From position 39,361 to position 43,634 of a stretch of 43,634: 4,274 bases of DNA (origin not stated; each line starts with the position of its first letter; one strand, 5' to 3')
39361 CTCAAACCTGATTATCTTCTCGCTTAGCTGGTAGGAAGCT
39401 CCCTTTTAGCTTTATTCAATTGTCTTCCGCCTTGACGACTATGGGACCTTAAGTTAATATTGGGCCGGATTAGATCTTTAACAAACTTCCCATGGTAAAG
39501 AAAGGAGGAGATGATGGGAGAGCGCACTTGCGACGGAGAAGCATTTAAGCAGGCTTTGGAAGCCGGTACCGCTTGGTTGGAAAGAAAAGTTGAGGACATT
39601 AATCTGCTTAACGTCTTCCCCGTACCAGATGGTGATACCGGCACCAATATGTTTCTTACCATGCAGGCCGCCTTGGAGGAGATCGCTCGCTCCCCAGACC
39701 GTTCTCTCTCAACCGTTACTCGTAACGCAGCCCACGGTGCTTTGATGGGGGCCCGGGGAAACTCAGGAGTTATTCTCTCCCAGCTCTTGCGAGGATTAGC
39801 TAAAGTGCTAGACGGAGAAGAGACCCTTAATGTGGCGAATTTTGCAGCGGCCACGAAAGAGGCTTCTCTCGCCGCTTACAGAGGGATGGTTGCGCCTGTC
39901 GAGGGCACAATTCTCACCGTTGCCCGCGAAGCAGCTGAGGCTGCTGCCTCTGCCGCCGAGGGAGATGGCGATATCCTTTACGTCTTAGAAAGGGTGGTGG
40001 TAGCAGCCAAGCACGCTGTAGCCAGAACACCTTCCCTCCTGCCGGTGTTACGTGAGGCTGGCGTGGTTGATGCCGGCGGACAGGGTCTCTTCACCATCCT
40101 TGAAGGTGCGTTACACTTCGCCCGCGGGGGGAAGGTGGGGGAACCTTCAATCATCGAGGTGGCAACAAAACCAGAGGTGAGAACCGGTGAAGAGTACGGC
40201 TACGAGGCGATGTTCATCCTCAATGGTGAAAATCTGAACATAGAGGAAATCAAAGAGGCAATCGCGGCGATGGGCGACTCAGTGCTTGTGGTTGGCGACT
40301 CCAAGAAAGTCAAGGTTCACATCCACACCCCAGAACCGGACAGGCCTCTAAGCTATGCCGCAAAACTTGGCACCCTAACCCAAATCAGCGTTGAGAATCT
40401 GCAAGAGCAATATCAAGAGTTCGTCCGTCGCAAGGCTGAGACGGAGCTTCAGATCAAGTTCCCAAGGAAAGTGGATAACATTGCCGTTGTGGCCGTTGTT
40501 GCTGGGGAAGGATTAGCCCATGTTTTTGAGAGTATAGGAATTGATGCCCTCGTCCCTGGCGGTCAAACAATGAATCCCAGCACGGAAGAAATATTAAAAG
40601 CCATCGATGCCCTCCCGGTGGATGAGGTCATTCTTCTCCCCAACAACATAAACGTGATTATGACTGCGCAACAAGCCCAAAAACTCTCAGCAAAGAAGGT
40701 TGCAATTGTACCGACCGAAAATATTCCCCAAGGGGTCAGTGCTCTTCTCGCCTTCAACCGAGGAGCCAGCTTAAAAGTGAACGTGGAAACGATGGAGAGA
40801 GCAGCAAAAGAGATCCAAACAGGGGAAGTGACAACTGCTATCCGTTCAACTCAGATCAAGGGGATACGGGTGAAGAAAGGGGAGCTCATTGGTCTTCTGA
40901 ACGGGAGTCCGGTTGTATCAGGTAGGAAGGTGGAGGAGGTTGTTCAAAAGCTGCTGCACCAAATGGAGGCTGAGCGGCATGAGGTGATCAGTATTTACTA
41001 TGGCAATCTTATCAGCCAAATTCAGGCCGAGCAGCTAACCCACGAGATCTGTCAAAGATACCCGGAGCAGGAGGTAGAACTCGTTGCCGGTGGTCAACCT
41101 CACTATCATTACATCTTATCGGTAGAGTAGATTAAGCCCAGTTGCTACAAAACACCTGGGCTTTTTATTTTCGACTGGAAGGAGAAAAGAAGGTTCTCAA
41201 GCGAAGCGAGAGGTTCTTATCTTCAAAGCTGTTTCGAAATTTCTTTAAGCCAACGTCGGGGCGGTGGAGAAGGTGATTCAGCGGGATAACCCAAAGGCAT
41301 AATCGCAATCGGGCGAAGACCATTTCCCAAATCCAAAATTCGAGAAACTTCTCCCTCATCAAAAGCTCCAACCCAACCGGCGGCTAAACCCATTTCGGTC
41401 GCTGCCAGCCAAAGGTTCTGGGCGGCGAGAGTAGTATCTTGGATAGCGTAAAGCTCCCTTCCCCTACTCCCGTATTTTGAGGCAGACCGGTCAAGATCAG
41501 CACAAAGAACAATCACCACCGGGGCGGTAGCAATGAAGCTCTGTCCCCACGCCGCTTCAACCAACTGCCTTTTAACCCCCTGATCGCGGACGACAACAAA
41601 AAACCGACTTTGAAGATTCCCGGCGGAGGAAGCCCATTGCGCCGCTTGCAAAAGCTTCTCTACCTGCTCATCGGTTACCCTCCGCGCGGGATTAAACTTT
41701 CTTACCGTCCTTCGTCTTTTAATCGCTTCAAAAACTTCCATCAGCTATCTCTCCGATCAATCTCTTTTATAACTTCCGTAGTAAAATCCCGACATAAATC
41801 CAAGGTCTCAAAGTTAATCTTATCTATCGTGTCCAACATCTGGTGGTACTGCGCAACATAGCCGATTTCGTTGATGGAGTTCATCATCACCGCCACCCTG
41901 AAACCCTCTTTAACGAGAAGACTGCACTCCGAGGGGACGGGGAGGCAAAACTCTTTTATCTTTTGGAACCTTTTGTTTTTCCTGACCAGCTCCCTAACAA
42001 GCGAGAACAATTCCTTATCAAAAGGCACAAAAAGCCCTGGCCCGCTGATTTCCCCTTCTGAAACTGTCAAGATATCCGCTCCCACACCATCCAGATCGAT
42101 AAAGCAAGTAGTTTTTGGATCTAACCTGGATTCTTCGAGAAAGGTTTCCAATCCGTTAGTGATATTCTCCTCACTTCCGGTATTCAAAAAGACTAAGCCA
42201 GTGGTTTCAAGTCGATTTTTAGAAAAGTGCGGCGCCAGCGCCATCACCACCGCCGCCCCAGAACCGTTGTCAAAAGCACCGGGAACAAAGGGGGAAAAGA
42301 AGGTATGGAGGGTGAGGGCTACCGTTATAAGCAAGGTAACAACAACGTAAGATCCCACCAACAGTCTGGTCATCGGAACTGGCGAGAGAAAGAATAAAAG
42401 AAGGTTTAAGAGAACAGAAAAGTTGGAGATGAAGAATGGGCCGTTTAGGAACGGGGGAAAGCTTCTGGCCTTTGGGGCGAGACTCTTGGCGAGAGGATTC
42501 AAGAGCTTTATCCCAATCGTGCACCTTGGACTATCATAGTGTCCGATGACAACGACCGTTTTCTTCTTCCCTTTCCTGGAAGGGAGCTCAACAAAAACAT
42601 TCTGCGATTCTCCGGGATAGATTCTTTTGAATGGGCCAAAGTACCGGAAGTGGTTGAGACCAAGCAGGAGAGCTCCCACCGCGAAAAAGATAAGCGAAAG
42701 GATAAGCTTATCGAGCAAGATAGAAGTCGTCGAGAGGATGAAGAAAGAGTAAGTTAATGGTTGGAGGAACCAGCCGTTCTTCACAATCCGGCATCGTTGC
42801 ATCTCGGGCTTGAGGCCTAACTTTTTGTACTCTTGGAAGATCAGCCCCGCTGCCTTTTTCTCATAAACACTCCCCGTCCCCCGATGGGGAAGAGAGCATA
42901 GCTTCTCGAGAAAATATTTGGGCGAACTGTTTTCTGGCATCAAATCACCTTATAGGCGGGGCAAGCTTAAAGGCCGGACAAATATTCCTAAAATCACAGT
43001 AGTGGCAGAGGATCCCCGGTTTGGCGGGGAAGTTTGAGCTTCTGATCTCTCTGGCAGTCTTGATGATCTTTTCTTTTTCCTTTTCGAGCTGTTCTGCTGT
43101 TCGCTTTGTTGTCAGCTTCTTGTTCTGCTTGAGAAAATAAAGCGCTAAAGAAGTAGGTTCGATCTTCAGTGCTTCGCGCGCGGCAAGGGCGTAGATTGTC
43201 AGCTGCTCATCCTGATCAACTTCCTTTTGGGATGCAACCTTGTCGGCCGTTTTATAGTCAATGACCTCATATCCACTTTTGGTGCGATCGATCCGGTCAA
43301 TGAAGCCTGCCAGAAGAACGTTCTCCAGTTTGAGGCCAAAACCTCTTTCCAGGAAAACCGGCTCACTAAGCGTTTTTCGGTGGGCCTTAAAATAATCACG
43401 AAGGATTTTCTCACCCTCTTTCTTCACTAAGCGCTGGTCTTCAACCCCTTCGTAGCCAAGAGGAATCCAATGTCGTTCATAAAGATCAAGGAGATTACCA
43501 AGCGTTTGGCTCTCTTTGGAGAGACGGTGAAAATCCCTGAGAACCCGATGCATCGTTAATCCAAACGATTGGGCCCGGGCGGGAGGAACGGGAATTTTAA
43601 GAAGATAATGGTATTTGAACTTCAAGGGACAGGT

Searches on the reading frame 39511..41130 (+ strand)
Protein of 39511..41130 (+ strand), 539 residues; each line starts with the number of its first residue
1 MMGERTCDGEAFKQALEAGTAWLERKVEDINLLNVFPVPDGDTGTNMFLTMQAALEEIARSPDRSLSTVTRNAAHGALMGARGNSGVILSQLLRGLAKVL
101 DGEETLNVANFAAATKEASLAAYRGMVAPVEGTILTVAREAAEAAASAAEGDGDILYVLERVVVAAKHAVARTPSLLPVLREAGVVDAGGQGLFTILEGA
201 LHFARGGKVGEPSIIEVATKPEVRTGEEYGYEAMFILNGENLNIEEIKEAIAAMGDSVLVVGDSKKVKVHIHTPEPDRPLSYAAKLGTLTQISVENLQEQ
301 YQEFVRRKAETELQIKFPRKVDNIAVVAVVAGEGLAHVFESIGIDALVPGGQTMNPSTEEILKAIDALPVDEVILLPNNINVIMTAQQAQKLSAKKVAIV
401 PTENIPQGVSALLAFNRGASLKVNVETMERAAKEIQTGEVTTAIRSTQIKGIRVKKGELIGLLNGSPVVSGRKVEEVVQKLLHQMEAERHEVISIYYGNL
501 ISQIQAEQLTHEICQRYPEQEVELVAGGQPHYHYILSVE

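Call 90: search_protein_families(library=pfam, proteins=[window:39511-41130:+], max_evalue=0.01)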
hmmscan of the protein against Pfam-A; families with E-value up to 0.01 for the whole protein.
window:39511-41130:+ (539 aa): 3 families
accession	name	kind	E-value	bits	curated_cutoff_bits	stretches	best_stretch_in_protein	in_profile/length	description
PF13684.11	FakA-like_C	-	1.4e-76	257.1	23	1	325-539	1-216/216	Fatty acid kinase subunit A-like, C-terminal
PF02734.22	Dak2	-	1.3e-41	142.8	27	1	37-200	1-172/174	DAK2 domain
PF21645.3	FakA-like_M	-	5.8e-23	81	24.9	1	228-303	1-79/80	Fatty acid kinase subunit A-like, middle domain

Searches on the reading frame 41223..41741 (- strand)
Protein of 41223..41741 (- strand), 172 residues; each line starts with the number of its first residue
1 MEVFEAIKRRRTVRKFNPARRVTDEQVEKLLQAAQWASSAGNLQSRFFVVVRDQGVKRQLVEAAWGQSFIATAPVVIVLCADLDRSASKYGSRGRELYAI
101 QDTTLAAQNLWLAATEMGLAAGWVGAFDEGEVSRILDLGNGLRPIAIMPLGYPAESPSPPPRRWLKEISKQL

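Call 90: search_protein_families(library=pfam, proteins=[window:41223-41741:-], max_evalue=0.01)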
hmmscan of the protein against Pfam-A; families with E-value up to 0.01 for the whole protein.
window:41223-41741:- (172 aa): 2 families
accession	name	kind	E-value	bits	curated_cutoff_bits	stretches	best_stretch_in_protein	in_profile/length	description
PF00881.29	Nitroreductase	-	2.3e-33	116.2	23.5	2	65-152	82-167/167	Nitroreductase family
PF14512.11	TM1586_NiRdase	-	3e-07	30.7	27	0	108-169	89-149/215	Putative TM nitroreductase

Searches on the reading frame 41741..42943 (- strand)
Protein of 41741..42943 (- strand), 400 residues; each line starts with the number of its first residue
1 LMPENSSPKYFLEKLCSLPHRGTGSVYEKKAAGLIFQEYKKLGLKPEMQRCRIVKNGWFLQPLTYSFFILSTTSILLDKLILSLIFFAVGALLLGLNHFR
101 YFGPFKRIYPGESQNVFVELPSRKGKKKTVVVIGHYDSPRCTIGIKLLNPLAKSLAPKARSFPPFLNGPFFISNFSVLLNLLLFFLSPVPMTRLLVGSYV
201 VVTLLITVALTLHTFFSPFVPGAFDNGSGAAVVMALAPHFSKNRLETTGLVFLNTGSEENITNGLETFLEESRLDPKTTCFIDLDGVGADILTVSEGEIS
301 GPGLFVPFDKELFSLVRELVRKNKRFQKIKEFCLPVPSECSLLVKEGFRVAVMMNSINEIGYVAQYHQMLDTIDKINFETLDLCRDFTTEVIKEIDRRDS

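Call 90: search_protein_families(library=pfam, proteins=[window:41741-42943:-], max_evalue=0.01)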
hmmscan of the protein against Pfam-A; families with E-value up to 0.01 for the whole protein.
window:41741-42943:- (400 aa): 1 family
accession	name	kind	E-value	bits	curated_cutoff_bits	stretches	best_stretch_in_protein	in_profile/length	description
PF04389.22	Peptidase_M28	-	6e-17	62.4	21.3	1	220-388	27-189/193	Peptidase family M28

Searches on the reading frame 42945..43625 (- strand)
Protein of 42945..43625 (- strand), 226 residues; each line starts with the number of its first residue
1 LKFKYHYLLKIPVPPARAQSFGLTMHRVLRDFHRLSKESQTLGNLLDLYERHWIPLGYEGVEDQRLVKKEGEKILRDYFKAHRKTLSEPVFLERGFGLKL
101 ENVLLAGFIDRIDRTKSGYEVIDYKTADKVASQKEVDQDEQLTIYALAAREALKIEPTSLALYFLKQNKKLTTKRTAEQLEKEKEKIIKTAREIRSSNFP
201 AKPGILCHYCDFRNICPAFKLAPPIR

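Call 90: search_protein_families(library=pfam, proteins=[window:42945-43625:-], max_evalue=0.01)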
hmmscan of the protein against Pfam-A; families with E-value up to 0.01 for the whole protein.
window:42945-43625:- (226 aa): 3 families
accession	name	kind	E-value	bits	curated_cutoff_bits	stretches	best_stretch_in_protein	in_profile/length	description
PF12705.13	PDDEXK_1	-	6.1e-35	121.8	22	1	2-217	16-247/247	PD-(D/E)XK nuclease superfamily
PF01930.23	Cas_Cas4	-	1.2e-06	29.2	22.7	1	107-216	54-158/160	Domain of unknown function DUF83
PF10926.14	DUF2800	-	9.5e-06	25.5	21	1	83-218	96-234/368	Protein of unknown function (DUF2800)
